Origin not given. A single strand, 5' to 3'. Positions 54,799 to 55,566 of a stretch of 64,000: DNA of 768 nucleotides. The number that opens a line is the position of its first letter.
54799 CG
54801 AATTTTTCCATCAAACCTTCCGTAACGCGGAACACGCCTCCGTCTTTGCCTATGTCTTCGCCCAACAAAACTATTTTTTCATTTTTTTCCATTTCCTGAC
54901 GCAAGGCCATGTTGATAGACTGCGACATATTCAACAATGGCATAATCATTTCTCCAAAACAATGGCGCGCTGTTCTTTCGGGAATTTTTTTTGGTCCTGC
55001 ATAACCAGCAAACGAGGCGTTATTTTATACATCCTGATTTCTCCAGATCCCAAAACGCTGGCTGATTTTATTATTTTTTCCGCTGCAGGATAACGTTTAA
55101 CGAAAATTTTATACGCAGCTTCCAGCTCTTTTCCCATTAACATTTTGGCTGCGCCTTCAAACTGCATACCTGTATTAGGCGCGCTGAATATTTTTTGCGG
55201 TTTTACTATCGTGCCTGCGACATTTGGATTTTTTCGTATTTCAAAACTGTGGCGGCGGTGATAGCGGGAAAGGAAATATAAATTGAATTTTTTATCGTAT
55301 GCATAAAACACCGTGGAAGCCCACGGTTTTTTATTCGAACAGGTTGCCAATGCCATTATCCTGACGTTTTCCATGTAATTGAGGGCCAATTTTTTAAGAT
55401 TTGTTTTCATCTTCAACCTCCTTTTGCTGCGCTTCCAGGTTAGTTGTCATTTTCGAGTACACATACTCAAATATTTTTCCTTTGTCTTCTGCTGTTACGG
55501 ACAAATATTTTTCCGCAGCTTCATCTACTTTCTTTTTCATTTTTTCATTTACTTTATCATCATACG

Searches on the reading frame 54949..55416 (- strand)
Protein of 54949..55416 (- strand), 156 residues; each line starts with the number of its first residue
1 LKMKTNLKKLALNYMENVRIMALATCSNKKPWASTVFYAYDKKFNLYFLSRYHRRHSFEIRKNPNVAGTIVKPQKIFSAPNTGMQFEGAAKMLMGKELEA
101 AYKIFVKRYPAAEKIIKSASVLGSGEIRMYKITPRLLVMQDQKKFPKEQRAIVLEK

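Call 84: search_protein_families(library=pfam, proteins=[window:54949-55416:-], max_evalue=0.001)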
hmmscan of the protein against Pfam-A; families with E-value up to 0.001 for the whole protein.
window:54949-55416:- (156 aa): 1 family
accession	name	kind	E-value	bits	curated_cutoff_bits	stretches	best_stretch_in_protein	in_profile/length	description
PF01243.27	PNPOx_N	-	1e-08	36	28.1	1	15-117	9-98/120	Pyridoxamine 5'-phosphate oxidase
